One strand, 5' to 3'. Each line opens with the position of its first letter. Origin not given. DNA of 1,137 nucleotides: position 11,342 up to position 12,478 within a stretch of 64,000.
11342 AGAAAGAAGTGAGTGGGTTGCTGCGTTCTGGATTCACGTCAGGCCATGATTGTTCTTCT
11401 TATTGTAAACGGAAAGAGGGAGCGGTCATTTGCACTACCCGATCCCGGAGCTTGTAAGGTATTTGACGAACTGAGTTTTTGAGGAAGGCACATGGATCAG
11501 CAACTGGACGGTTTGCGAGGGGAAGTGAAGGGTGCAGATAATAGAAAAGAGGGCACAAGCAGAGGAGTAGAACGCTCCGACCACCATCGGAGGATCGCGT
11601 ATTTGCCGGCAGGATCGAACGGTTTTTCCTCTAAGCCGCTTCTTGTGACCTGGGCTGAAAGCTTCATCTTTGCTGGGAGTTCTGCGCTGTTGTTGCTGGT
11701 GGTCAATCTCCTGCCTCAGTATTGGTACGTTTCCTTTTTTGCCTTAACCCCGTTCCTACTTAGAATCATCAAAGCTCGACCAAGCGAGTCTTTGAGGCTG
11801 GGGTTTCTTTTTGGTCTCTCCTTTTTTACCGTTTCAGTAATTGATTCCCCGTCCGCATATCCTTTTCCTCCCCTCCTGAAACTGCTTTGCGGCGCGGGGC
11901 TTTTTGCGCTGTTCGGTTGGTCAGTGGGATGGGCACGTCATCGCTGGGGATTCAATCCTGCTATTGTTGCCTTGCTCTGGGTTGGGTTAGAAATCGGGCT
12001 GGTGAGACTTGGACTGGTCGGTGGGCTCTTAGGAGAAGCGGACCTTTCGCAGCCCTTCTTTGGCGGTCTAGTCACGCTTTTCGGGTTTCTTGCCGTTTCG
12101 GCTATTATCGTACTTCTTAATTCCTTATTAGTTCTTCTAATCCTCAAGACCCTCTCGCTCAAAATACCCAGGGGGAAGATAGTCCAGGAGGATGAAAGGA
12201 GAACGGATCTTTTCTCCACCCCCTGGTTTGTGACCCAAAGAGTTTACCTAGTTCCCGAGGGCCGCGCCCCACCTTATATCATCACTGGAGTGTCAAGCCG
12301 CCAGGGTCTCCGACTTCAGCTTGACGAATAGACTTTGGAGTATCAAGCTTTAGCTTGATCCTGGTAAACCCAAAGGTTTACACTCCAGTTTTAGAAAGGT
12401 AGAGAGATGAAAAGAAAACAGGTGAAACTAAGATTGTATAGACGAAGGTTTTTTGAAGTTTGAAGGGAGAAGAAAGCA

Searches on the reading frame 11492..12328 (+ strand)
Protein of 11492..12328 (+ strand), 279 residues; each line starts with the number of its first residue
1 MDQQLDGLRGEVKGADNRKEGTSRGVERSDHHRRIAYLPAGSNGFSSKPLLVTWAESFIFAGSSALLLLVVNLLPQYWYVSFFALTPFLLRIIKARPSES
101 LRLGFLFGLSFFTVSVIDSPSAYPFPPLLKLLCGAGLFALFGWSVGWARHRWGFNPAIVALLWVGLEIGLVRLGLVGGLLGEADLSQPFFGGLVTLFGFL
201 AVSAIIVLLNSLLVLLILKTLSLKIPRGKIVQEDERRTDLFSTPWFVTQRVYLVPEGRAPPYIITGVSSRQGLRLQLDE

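Call 9: search_protein_families(library=ncbifam, proteins=[window:11492-12328:+], max_evalue=0.001)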
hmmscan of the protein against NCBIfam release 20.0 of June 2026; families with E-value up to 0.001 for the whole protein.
window:11492-12328:+ (279 aa): 1 family
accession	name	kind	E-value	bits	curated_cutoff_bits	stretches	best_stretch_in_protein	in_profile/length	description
TIGR00546.1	lnt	equivalog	0.00055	19.2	132.9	1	105-222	5-126/395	apolipoprotein N-acyltransferase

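Call 25: search_protein_families(library=pfam, proteins=[window:11492-12328:+], max_evalue=1)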
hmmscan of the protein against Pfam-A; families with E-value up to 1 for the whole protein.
window:11492-12328:+ (279 aa): 1 family
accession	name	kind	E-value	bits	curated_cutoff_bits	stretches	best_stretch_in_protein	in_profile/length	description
PF20154.4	LNT_N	-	1.6e-09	38.6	27.1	1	69-212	6-159/159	Apolipoprotein N-acyltransferase N-terminal domain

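Call 33: find_related_loci(query=A2, collection=metagenome_contigs, flank=6000)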
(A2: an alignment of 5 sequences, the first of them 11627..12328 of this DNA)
Query A2 (234 aa) in metagenome_contigs; peptide patterns used: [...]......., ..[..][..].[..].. (x = any residue, [..] = any of these).
280 stretches matched a pattern; 40 encode a relative of the query (tblastn E <= 1e-3); 40 distinct loci.
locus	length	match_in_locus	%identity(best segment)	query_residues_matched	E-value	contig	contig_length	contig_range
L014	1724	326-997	73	3-226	2e-98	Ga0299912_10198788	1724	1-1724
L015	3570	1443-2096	72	3-220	6e-93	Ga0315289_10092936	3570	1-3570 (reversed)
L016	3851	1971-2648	76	1-226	2e-91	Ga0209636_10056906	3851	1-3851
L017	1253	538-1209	69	2-225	2e-95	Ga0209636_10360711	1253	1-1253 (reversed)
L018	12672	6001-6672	67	2-225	2e-88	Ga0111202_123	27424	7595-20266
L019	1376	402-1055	69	2-219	7e-94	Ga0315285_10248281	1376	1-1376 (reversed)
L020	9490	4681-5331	71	4-219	5e-86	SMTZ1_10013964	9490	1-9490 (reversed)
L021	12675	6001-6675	61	2-226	4e-86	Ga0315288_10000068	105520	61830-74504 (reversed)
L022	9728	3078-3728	71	4-219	5e-86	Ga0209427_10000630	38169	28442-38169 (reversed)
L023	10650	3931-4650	66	1-224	2e-85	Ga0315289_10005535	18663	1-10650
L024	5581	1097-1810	66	3-224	7e-84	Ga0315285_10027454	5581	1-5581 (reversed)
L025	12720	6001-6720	66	1-224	2e-85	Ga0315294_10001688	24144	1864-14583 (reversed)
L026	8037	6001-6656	69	2-217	3e-80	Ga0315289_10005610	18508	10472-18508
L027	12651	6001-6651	70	2-218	1e-80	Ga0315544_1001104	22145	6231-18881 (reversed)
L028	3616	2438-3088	70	2-218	7e-81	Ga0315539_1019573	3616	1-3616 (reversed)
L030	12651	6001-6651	70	2-218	1e-80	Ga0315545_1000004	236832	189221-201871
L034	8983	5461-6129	69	1-216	3e-79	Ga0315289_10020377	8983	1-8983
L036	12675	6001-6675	68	2-218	1e-76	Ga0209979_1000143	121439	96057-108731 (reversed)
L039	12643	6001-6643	72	3-216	2e-72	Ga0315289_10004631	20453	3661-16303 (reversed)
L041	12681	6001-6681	59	1-225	4e-69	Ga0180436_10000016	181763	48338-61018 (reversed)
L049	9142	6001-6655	72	2-216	5e-78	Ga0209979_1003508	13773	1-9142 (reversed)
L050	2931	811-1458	48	6-218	2e-52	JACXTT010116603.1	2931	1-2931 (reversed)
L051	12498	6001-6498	39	7-172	5e-28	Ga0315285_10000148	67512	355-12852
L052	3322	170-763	31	19-216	4e-20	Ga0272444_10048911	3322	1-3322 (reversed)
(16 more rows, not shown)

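Call 39: find_homologous_proteins(query=window:11627-12328:+)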
Query window:11627-12328:+ (234 aa): 295 proteins with E <= 0.001 among 6038 candidates; the best 120 are listed.
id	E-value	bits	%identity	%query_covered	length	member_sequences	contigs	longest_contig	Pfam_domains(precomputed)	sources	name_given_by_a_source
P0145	6.6e-145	499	100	100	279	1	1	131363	PF20154.5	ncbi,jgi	-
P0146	1.3e-123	429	86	100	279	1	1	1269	PF20154.5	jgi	jgi:hypothetical protein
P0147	6.8e-120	417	87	95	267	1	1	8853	PF20154.5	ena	-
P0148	1.5e-118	413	89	92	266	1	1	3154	PF20154.5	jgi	jgi:apolipoprotein N-acyltransferase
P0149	7.2e-116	404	86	95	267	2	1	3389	PF20154.5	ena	-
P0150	3.7e-114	398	86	92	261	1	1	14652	PF20154.5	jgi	jgi:hypothetical protein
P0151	5.1e-114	398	80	100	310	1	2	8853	PF20154.5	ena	-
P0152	2.4e-104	366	76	97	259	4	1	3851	PF20154.5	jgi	-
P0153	4.8e-103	362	79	92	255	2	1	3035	PF20154.5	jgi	jgi:apolipoprotein N-acyltransferase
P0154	7.2e-102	358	76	95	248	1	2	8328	PF20154.5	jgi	jgi:hypothetical protein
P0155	8.2e-102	358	80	91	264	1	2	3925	PF20154.5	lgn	-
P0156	3.7e-101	356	76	96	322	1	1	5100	PF20154.5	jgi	jgi:hypothetical protein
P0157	1.1e-100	354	79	92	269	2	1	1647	PF20154.5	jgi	jgi:uncharacterized membrane protein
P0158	2.2e-99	350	73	96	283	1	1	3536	PF20154.5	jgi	jgi:hypothetical protein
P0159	6.7e-99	348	75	96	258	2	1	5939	PF20154.5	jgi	jgi:apolipoprotein N-acyltransferase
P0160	1.2e-97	344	73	96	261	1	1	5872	PF20154.5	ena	-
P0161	8.3e-97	342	70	96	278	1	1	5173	PF20154.5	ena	-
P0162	8.6e-97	342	73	96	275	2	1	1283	PF20154.5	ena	-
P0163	4.3e-96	339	73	94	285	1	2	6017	PF20154.5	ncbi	-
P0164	4.8e-95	336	76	90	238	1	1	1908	PF20154.5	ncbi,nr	ncbi:MAG: hypothetical protein KAW52_03955, partial [candidate division Zixibacteria bacterium]|nr:h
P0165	7.3e-95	335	70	96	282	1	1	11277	PF20154.5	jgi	jgi:uncharacterized membrane protein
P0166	4.4e-94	333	74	91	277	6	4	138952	PF20154.5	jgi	jgi:apolipoprotein N-acyltransferase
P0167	7.0e-94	332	72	93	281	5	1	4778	PF20154.5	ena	-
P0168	1.7e-92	327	71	96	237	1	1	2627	PF20154.5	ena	-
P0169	1.8e-92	327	73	92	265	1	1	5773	PF20154.5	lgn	-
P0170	5.8e-92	326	70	94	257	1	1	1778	PF20154.5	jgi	jgi:apolipoprotein N-acyltransferase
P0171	6.3e-92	326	73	91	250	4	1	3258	PF20154.5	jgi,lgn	jgi:apolipoprotein N-acyltransferase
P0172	6.5e-92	326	73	92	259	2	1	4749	PF20154.5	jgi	-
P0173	1.3e-91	325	70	94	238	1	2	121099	PF20154.5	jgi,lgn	jgi:apolipoprotein N-acyltransferase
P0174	1.4e-91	324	73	93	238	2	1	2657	PF20154.5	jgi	jgi:apolipoprotein N-acyltransferase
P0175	2.1e-91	324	70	97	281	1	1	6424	PF20154.5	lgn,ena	-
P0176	2.9e-91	323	71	96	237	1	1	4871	PF20154.5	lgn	-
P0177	6.0e-91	322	71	92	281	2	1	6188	PF20154.5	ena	-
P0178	1.0e-90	322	70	97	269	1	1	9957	PF20154.5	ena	-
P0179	9.8e-90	318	67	99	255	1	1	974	PF20154.5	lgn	-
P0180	1.0e-89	318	70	94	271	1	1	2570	PF20154.5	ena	-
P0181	1.3e-89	318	70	92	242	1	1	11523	PF20154.5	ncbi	-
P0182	2.8e-89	317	71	92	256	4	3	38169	PF20154.5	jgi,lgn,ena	-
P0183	3.1e-89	317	71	93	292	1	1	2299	PF20154.5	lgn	-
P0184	3.7e-89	317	69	93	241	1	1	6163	PF20154.5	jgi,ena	-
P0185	4.7e-89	316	69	96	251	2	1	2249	PF20154.5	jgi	jgi:apolipoprotein N-acyltransferase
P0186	7.9e-89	315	72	93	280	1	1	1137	PF20154.5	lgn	-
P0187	1.0e-88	315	69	96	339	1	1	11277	PF20154.5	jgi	jgi:hypothetical protein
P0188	1.4e-88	315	72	87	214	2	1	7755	PF20154.5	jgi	-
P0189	4.3e-88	313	70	93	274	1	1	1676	PF20154.5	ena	-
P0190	5.3e-88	313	67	94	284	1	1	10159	PF20154.5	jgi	jgi:apolipoprotein N-acyltransferase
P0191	8.6e-88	312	71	91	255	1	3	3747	PF20154.5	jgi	jgi:apolipoprotein N-acyltransferase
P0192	5.3e-87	309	67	96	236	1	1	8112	PF20154.5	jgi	jgi:uncharacterized membrane protein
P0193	9.4e-87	309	69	91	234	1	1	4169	PF20154.5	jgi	jgi:apolipoprotein N-acyltransferase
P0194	1.5e-86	308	66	99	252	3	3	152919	PF20154.5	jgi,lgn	jgi:hypothetical protein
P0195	2.3e-86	307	69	93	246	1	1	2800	PF20154.5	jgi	jgi:apolipoprotein N-acyltransferase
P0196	4.8e-86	306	70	93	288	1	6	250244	PF20154.5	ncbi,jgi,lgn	-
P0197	6.4e-86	306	70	95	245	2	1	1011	PF20154.5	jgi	jgi:hypothetical protein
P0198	9.5e-86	305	71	90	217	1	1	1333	PF20154.5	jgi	jgi:apolipoprotein N-acyltransferase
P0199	1.3e-85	305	67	93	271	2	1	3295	PF20154.5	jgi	jgi:hypothetical protein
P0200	1.3e-85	305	68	96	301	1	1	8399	PF20154.5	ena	-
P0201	2.1e-85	304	68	92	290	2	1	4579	PF20154.5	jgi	jgi:hypothetical protein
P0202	2.1e-85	304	70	93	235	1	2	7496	PF20154.5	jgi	jgi:apolipoprotein N-acyltransferase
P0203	2.6e-85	304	68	94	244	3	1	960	PF20154.5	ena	-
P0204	3.2e-85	304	68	92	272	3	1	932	PF20154.5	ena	-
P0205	6.3e-85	303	67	93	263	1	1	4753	PF20154.5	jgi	jgi:apolipoprotein N-acyltransferase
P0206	6.4e-85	303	66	95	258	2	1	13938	PF20154.5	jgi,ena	-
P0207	1.0e-84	302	69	92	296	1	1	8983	PF20154.5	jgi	-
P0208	1.3e-84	302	66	97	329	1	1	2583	PF20154.5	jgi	jgi:hypothetical protein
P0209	2.0e-84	301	67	92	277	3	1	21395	PF20154.5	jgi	jgi:hypothetical protein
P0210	3.3e-84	300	70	93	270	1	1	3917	PF20154.5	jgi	jgi:apolipoprotein N-acyltransferase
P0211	5.4e-84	300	68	96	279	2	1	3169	PF20154.5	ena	-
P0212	5.4e-84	300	67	96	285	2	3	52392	PF20154.5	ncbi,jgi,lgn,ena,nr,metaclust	ncbi:MAG: hypothetical protein AMJ91_03870 [candidate division Zixibacteria bacterium SM23_73_3]|nr:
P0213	6.2e-84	299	66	91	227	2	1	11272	PF20154.5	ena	-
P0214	2.2e-83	298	68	91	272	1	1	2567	PF20154.5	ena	-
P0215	1.8e-82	295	66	92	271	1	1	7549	PF20154.5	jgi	jgi:hypothetical protein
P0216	2.7e-82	294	66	93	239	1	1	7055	PF20154.5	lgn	-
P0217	2.7e-82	294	65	95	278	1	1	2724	PF20154.5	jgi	jgi:hypothetical protein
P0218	3.0e-82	294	66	92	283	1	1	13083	PF20154.5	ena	-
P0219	3.1e-82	294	68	91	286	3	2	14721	PF20154.5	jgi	jgi:hypothetical protein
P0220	1.1e-81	292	66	93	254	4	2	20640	PF20154.5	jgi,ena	-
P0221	2.5e-81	291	66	93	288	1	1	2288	PF20154.5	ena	-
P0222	2.9e-81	291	67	91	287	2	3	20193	PF20154.5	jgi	jgi:uncharacterized membrane protein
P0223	3.9e-81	290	67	92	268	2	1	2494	PF20154.5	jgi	jgi:apolipoprotein N-acyltransferase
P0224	5.2e-81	290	65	92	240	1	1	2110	PF20154.5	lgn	-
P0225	6.5e-81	290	66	92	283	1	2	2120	PF20154.5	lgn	-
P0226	2.3e-80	288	67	91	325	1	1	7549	PF20154.5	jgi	jgi:hypothetical protein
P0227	3.4e-80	287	65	93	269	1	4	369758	PF20154.5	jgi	jgi:apolipoprotein N-acyltransferase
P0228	3.7e-80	287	65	91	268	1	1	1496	PF20154.5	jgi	jgi:uncharacterized membrane protein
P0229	5.4e-80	286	67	93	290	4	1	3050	PF20154.5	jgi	-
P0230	6.9e-80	286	65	89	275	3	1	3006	PF20154.5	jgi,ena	-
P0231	9.3e-80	286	65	93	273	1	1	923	PF20154.5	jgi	jgi:hypothetical protein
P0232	1.4e-79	285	66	89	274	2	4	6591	PF20154.5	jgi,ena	-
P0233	2.6e-79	284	64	91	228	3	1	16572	PF20154.5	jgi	jgi:hypothetical protein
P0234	2.7e-79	284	65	92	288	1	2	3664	PF20154.5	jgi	jgi:hypothetical protein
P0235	2.8e-79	284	62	94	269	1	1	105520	PF20154.5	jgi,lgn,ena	-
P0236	5.3e-79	283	64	92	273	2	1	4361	PF20154.5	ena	-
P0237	6.2e-79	283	63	96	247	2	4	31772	PF20154.5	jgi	jgi:apolipoprotein N-acyltransferase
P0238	1.0e-78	282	62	94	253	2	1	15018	PF20154.5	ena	-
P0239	1.6e-78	282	64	94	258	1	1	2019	PF20154.5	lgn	-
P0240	1.8e-78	282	63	89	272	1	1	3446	PF20154.5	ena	-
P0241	2.8e-78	281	62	95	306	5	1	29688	PF20154.5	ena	-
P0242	3.2e-78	281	63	90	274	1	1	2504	PF20154.5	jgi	-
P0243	3.3e-78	281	63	94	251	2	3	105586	PF20154.5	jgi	jgi:apolipoprotein N-acyltransferase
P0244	3.4e-78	281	64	92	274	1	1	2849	PF20154.5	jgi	jgi:hypothetical protein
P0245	4.2e-78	280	65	93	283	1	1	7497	PF20154.5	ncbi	-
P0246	4.9e-78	280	62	98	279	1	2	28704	PF20154.5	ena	-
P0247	6.1e-78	280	62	97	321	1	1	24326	PF20154.5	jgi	jgi:hypothetical protein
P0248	2.7e-77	278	65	92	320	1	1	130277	PF20154.5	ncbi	ncbi:MAG: hypothetical protein WCE90_08345 [Candidatus Zixiibacteriota bacterium]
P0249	4.5e-77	277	63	92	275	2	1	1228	PF20154.5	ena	-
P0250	4.6e-77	277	64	94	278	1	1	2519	PF20154.5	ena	-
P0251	6.6e-77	276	66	90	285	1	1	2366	PF20154.5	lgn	-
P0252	7.2e-77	276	64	91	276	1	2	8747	PF20154.5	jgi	jgi:apolipoprotein N-acyltransferase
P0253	3.0e-76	274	61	93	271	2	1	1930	PF20154.5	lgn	-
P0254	5.3e-76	273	63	92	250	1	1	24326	PF20154.5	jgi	jgi:apolipoprotein N-acyltransferase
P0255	1.3e-75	272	60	96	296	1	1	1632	PF20154.5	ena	-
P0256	1.7e-75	272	63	91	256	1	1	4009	PF20154.5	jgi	jgi:apolipoprotein N-acyltransferase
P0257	1.7e-75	272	62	93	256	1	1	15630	PF20154.5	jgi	jgi:apolipoprotein N-acyltransferase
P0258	2.1e-75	271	62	92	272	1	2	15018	PF20154.5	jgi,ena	-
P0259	2.3e-75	271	68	82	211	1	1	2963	PF20154.5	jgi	jgi:apolipoprotein N-acyltransferase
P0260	5.4e-75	270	62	91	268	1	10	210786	PF20154.5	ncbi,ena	-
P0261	6.3e-75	270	60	95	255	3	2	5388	PF20154.5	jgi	-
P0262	1.1e-74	269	61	93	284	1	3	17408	PF20154.5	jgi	jgi:hypothetical protein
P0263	1.2e-74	269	63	94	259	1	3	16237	PF20154.5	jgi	jgi:apolipoprotein N-acyltransferase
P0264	1.3e-74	269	60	95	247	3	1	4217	PF20154.5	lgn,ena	-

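Call 54: predict_structure(alignment_id=A3)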
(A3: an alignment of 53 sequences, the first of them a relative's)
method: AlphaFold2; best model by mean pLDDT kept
length: 279 residues; sequences in the alignment: 53
mean_pLDDT: 68.9   pTM: 0.53
mean pLDDT of the five models: 68.9, 68.2, 66.9, 66.2, 65.8
residues with pLDDT >= 90: 19; 70-90: 128; 50-70: 87; < 50: 45
segments of 3 or more residues with pLDDT < 50: 42-44, 229-251, 266-271
pLDDT, mean of each block of 10 residues (from residue 1): 53 53 56 52 61 85 84 76 83 87 91 79 81 90 88 82 80 64 57 66 71 82 64 44 41 55 51 54
secondary structure, 60 per line:
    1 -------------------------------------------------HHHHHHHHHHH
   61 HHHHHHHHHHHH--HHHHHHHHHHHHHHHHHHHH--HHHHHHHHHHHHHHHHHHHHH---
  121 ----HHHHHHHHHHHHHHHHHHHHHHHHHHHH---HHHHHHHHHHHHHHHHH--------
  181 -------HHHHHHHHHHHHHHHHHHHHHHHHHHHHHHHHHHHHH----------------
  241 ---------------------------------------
elements in order: H50-72 H75-94 H97-117 H125-152 H156-172 H188-224

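Call 56: search_solved_structures(query=A3, max_evalue=1, show_alignments=1)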
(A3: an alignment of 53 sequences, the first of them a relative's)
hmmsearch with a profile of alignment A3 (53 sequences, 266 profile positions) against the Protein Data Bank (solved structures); distinct sequences matched with E-value up to 1: 0.

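Call 57: fold_search(model_id=the predicted structure, library=pdb)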
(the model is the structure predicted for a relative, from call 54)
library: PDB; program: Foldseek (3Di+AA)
matches with E <= 10: 78; with E <= 0.001: 0
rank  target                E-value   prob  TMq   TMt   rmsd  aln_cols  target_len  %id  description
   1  8rqr                  5.0e-02  1.00  0.34  0.20   5.1       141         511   17  In meso structure of apolipoprotein N-acyltransferase, Lnt, from Escherichia coli in 7.10 monoacylglycerol (released 2024-04-03)
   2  6nwr_A                1.1e-01  0.97  0.30  0.19   4.8       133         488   16  Thioester acyl-intermediate of Apolipoprotein N-acyltransferase (Lnt) (released 2020-01-29)
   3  6nwr_B                1.1e-01  0.96  0.29  0.18   4.9       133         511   16  Thioester acyl-intermediate of Apolipoprotein N-acyltransferase (Lnt) (released 2020-01-29)
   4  6q3a                  1.5e-01  0.93  0.30  0.19   5.1       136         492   18  Apo form of Apolipoprotein N-acyltransferase (Lnt) (released 2019-12-18)
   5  5n6l_B                1.6e-01  0.92  0.29  0.18   5.1       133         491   18  Structure of the membrane integral lipoprotein N-acyltransferase Lnt C387A mutant from E. coli (released 2017-07-12)
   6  7aci                  1.7e-01  0.97  0.33  0.20   4.9       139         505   18  In meso structure of apolipoprotein N-acyltransferase, Lnt, from Escherichia coli in 9.8 monoacylglycerol (released 2020-12-16)
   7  8b0l                  1.8e-01  0.92  0.30  0.18   5.4       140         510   16  Cryo-EM structure of apolipoprotein N-acyltransferase Lnt from E. coli in complex with PE (released 2023-07-12)
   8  5vrg                  1.9e-01  0.92  0.31  0.19   5.2       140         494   16  Structural insights into lipoprotein N-acylation by Escherichia coli apolipoprotein N-acyltransferase (released 2017-07-12)
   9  5vrh                  3.3e-01  0.80  0.28  0.17   5.5       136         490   15  Apolipoprotein N-acyltransferase C387S active site mutant (released 2017-07-12)
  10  5n6h_A                3.5e-01  0.82  0.29  0.18   4.9       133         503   18  Structure of the membrane integral lipoprotein N-acyltransferase Lnt from E. coli (released 2017-07-12)
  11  8q2p                  3.7e-01  0.92  0.33  0.20   4.9       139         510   17  Structure of the membrane integral lipoprotein N-acyltransferase Lnt from E. coli by using Se-MAG for the the lipid cubi (released 2024-05-15)
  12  8aq4                  3.9e-01  0.84  0.29  0.18   4.9       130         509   18  In surfo structure of the membrane integral lipoprotein N-acyltransferase Lnt from E. coli in complex with TITC and lyso (released 2023-07-12)
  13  8b0n                  3.9e-01  0.75  0.29  0.18   5.9       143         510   17  Cryo-EM structure of apolipoprotein N-acyltransferase Lnt from E. coli in complex with Lyso-PE (released 2023-07-12)
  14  8b0k                  4.1e-01  0.77  0.27  0.17   5.3       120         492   17  Cryo-EM structure of apolipoprotein N-acyltransferase Lnt from E. coli (Apo form) (released 2023-07-12)
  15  8b0p_A                4.1e-01  0.77  0.29  0.18   5.2       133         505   16  Cryo-EM structure of apolipoprotein N-acyltransferase Lnt from E. coli in complex with Pam3 (released 2023-07-12)
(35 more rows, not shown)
